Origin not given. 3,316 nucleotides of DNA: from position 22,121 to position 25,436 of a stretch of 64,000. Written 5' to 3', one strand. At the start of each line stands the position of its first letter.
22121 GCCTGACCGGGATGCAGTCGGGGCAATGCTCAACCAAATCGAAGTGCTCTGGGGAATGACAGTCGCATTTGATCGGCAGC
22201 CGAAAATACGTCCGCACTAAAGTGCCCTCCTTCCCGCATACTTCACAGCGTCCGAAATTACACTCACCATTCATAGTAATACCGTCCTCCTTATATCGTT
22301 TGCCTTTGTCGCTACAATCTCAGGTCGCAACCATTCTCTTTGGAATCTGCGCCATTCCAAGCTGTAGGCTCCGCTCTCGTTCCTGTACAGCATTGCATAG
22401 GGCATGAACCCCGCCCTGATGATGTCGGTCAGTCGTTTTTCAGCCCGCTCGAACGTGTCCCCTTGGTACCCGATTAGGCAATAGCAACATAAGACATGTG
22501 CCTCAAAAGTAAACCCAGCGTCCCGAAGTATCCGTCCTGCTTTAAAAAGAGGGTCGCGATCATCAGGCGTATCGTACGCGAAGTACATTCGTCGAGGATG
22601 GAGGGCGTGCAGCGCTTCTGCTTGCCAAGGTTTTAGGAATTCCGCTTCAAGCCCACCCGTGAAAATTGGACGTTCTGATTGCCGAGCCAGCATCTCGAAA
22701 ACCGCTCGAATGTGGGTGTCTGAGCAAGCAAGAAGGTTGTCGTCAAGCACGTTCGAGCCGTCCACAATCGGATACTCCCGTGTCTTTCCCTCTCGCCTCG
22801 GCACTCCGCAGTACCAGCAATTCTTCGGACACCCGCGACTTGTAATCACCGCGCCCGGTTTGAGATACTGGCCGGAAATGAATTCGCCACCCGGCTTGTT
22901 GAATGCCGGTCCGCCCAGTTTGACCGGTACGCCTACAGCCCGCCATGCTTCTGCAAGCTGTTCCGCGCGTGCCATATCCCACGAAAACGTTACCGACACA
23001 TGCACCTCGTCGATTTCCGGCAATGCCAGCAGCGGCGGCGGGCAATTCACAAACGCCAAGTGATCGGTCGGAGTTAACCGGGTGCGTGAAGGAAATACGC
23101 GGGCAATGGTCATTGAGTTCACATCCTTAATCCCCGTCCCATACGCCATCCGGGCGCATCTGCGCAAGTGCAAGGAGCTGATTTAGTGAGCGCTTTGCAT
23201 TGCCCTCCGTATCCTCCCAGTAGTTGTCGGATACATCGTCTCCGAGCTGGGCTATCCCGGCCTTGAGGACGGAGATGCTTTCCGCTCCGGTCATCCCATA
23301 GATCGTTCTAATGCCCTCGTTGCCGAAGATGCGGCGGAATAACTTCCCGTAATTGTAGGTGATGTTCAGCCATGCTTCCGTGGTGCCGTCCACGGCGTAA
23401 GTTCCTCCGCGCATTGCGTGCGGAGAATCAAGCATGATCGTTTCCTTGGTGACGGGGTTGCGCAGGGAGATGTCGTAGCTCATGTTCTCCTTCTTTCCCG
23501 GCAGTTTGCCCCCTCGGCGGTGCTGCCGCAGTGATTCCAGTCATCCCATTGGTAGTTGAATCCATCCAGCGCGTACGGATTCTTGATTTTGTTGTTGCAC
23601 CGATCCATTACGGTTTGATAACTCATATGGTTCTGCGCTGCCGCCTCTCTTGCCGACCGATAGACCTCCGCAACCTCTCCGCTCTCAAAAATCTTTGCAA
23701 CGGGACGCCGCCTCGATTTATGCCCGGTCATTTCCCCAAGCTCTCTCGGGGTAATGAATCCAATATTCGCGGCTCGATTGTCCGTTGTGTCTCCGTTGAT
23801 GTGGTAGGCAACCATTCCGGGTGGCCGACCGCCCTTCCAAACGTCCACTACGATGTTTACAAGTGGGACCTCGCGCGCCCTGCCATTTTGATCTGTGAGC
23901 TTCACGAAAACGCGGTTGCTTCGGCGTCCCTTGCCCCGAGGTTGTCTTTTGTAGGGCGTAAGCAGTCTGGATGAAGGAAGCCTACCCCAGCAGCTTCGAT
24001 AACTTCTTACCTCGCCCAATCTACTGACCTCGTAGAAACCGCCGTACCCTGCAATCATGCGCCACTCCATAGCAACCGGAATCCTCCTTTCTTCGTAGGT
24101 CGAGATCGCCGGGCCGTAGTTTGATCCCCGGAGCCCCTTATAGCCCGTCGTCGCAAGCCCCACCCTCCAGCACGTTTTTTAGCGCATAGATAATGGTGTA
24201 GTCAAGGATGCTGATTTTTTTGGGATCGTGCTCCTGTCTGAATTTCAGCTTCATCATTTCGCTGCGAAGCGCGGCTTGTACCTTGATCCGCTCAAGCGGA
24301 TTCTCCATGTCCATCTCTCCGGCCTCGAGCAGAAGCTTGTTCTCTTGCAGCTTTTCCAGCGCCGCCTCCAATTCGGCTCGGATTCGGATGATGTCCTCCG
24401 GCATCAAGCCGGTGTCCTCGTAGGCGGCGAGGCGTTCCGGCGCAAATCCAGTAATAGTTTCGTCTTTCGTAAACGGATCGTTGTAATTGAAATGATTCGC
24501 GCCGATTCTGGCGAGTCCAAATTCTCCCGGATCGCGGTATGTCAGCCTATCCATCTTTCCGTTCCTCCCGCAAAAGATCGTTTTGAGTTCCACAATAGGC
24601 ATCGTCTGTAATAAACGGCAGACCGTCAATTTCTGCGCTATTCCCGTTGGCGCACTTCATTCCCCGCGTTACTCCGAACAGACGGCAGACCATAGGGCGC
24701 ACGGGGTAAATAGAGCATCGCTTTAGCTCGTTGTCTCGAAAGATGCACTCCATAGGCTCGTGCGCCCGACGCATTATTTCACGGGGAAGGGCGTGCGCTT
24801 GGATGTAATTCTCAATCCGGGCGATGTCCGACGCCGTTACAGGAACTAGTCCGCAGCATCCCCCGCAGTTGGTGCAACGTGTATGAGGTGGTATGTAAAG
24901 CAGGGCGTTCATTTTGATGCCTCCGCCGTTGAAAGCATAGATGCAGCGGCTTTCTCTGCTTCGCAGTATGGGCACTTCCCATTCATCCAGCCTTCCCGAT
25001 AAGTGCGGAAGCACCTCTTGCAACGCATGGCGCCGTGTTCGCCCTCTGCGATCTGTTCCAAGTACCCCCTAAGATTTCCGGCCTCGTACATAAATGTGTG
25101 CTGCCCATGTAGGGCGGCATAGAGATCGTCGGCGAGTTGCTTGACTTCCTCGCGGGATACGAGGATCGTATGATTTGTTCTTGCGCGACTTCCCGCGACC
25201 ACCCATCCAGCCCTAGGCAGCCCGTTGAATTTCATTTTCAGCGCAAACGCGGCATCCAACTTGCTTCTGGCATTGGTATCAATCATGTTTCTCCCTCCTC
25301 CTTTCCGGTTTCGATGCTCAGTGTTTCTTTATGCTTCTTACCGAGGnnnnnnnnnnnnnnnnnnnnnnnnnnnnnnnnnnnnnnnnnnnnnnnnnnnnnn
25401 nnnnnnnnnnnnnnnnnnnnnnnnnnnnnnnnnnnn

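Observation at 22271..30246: Radical-SAM / Fe-S rich nucleic-acid modification island in the early-middle region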

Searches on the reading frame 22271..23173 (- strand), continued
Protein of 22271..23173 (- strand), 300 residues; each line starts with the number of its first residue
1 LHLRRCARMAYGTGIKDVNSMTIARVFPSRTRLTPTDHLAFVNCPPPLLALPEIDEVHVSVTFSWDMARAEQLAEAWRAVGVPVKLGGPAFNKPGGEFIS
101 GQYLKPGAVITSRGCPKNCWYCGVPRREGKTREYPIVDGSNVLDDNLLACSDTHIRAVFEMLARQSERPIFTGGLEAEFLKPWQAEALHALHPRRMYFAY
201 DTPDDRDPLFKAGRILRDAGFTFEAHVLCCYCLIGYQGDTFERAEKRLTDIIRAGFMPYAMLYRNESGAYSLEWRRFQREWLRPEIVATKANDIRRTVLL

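Call 66: search_solved_structures(query=A1, max_evalue=1, show_alignments=3)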
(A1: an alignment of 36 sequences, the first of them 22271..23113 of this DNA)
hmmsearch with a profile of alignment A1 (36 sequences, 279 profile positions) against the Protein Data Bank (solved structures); distinct sequences matched with E-value up to 1: 4.
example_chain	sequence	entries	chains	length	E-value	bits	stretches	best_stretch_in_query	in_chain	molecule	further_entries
2qgq_A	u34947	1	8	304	0.25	13.6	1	88-125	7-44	Protein TM_1862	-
4jc0_A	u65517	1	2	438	0.38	13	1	88-125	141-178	Ribosomal protein S12 methylthiotransferase RimO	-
9ccb_A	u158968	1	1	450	0.51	12.5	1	88-117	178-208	Radical SAM core domain-containing protein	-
5ul2_A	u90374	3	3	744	0.92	11.7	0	91-179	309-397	OxsB protein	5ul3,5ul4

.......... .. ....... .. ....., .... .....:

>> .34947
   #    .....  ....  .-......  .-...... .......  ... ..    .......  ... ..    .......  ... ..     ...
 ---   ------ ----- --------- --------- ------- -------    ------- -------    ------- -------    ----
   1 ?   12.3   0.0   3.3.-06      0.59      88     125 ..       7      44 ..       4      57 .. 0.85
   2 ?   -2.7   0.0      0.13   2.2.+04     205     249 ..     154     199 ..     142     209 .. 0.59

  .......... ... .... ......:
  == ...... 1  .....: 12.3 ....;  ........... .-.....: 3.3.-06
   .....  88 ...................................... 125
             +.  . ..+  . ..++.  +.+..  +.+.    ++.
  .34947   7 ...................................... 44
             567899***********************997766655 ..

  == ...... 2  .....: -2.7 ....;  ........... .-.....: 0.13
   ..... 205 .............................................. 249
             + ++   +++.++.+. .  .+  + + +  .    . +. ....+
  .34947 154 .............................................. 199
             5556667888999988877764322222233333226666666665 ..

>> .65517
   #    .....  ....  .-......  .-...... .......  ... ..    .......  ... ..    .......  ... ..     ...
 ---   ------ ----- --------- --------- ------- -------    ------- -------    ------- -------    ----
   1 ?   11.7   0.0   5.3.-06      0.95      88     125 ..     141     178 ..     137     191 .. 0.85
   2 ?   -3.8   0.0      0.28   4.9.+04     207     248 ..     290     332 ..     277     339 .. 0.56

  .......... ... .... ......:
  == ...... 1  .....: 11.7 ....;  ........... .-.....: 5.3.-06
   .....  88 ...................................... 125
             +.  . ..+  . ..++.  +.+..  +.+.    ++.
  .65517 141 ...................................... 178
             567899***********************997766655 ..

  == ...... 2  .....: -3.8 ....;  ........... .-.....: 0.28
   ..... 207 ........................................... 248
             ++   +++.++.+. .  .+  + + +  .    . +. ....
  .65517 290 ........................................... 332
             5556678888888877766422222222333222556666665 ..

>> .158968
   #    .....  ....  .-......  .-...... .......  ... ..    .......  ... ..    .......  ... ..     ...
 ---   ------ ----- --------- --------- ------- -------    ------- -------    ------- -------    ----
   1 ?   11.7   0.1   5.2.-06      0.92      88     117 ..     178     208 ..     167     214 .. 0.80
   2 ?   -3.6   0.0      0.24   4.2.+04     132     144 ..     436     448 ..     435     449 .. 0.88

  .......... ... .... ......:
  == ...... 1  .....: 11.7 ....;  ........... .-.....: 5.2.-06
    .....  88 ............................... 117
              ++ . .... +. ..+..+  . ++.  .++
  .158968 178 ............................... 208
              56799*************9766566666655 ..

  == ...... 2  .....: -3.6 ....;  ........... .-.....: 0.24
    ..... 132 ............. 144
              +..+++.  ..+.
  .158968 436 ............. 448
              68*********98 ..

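Call 73: find_encoding_contigs(protein=P0123, flank=10000, max_places=2)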
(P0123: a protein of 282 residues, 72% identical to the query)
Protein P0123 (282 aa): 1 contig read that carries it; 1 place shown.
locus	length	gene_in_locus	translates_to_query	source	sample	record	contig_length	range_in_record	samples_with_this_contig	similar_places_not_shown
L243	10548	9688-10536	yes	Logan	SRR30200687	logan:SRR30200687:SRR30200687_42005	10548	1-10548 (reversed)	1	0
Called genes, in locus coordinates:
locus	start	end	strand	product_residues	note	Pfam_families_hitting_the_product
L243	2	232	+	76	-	?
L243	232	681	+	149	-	-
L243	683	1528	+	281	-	-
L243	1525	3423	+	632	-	PF02463:SMC_N (weak), PF13175:AAA_15 (weak), PF13476:AAA_23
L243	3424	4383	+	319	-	PF03837:RecT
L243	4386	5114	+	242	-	PF00753:Lactamase_B, PF23023:Anti-Pycsar_Apyc1, PF12706:Lactamase_B_2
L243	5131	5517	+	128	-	PF00436:SSB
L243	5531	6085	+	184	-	PF01844:HNH, PF13395:HNH_4, PF14279:HNH_5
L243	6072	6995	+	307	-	-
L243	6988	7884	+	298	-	PF01695:IstB_IS21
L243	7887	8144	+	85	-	-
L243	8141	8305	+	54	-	-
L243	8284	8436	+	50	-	-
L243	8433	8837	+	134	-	PF06356:DUF1064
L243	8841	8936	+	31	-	-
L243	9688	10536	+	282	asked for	PF04055:Radical_SAM (faint)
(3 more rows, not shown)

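Call 81: search_protein_families(library=pfam, alignment_id=A4, max_evalue=0.001)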
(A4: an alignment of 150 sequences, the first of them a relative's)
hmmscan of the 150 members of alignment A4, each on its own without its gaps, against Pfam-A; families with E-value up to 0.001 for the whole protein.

A. member 1, L019:476-940:+ (154 aa): 1 family
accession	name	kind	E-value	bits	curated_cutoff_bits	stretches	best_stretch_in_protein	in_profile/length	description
PF24463.1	DUF7577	-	0.00098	19.1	28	0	59-76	3-16/27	Domain of unknown function (DUF7577)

B. families by the number of members that match (of 150 scanned): 78 families (the first 25 are shown)
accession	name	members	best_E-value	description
PF00145.23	DNA_methylase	4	2.2e-48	C-5 cytosine-specific DNA methylase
PF07505.17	DUF5131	4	3.5e-48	Protein of unknown function (DUF5131)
PF12960.12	DUF3849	3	2.6e-30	Protein of unknown function (DUF3849)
PF01507.26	PAPS_reduct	3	4.2e-20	Phosphoadenosine phosphosulfate reductase domain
PF01131.25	Topoisom_bac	2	1.1e-106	DNA topoisomerase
PF01555.25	N6_N4_Mtase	2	1.8e-50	DNA methylase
PF05866.16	RusA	2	2e-29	Endodeoxyribonuclease RusA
PF05063.20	MT-A70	2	1.2e-28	MT-A70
PF14359.12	DUF4406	2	1.5e-24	Domain of unknown function (DUF4406)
PF02086.21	MethyltransfD12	2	6.7e-21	D12 class N6 adenine-specific DNA methyltransferase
PF19808.4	DUF6291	2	9e-20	Family of unknown function (DUF6291)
PF08279.18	HTH_11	2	1.3e-14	HTH domain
PF01966.28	HD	2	1.7e-14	HD domain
PF14195.11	DUF4316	2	1.7e-13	Domain of unknown function (DUF4316)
PF01751.28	Toprim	2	1.2e-12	Toprim domain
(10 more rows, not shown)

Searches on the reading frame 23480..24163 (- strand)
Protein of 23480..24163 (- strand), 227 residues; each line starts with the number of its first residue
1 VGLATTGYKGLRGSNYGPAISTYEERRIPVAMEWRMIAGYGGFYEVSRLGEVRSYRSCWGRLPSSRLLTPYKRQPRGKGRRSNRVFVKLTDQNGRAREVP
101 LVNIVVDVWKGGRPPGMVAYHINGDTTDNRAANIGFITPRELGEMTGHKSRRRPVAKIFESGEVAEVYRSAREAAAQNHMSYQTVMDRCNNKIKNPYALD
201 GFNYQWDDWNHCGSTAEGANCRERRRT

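Call 3: search_protein_families(library=pfam, max_evalue=0.01, proteins=[window:23480-24163:-])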
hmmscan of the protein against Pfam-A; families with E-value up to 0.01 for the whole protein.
window:23480-24163:- (227 aa): 2 families
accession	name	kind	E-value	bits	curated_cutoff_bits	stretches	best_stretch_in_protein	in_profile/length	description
PF07463.16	NUMOD4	-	1.7e-07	31.8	23.4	1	32-77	1-42/49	NUMOD4 motif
PF13392.12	HNH_3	-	0.00014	21.8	24.8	1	114-141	16-43/46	HNH endonuclease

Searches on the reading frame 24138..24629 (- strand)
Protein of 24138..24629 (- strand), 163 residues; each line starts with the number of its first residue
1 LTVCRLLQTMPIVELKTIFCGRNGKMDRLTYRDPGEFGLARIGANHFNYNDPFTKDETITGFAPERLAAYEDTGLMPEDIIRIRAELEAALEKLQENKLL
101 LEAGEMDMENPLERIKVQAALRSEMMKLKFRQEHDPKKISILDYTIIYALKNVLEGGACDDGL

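Call 3: search_protein_families(library=pfam, max_evalue=0.01, proteins=[window:24138-24629:-])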
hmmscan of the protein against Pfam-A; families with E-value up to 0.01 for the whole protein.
window:24138-24629:- (163 aa): 0 families

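Call 5: search_protein_families(library=phrogs, max_evalue=0.001, proteins=[window:24138-24629:-])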
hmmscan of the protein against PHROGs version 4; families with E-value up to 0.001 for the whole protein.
window:24138-24629:- (163 aa): 1 family
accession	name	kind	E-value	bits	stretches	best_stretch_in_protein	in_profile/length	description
phrog_38832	-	unknown function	3.5e-05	24.6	1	54-86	28-60/186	-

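Call 6: search_protein_families(library=ncbifam, max_evalue=0.01, proteins=[window:24138-24629:-])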
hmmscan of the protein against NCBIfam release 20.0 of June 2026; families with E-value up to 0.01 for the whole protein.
window:24138-24629:- (163 aa): 0 families

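Call 39: search_protein_families(library=padloc, max_evalue=0.01, proteins=[window:24138-24629:-])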
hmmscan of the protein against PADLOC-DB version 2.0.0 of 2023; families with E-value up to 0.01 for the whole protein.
window:24138-24629:- (163 aa): 0 families

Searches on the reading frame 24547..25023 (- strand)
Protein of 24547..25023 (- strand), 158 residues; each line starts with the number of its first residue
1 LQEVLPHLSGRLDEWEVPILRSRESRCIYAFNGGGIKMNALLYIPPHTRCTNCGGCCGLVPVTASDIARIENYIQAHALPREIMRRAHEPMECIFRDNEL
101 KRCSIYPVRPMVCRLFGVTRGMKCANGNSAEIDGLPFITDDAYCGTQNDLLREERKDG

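Call 3: search_protein_families(library=pfam, max_evalue=0.01, proteins=[window:24547-25023:-])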
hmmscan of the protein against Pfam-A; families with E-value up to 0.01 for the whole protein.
window:24547-25023:- (158 aa): 1 family
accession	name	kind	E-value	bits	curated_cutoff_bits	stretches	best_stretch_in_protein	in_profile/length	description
PF03692.20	CxxCxxCC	-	1.7e-11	45.1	23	1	50-119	2-72/85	Putative zinc- or iron-chelating domain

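Call 5: search_protein_families(library=phrogs, max_evalue=0.001, proteins=[window:24547-25023:-])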
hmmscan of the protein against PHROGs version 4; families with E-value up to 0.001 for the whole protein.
window:24547-25023:- (158 aa): 1 family
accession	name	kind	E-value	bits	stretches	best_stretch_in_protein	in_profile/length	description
phrog_32498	-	unknown function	1.1e-09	39.3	1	48-118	25-102/140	-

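Call 6: search_protein_families(library=ncbifam, max_evalue=0.01, proteins=[window:24547-25023:-])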
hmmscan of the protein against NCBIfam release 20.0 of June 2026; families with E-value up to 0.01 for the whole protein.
window:24547-25023:- (158 aa): 0 families

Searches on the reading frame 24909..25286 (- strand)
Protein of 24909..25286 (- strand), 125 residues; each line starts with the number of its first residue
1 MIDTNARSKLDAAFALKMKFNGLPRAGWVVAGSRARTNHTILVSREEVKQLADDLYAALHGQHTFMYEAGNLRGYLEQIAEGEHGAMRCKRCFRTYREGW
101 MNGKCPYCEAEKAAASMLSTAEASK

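Call 3: search_protein_families(library=pfam, max_evalue=0.01, proteins=[window:24909-25286:-])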
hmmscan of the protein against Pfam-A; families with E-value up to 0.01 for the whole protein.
window:24909-25286:- (125 aa): 0 families

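Call 5: search_protein_families(library=phrogs, max_evalue=0.001, proteins=[window:24909-25286:-])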
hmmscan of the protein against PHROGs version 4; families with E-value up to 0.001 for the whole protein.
window:24909-25286:- (125 aa): 0 families

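Call 6: search_protein_families(library=ncbifam, max_evalue=0.01, proteins=[window:24909-25286:-])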
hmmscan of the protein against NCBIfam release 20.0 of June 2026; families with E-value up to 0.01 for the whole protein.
window:24909-25286:- (125 aa): 1 family
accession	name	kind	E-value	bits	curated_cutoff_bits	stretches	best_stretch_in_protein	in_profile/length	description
NF003103.0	PRK04023.1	equivalog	0.0074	13.9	1269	1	69-110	1031-1065/1125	DNA polymerase II large subunit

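Call 39: search_protein_families(library=padloc, max_evalue=0.01, proteins=[window:24909-25286:-])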
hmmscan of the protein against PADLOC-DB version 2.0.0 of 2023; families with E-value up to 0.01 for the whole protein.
window:24909-25286:- (125 aa): 0 families
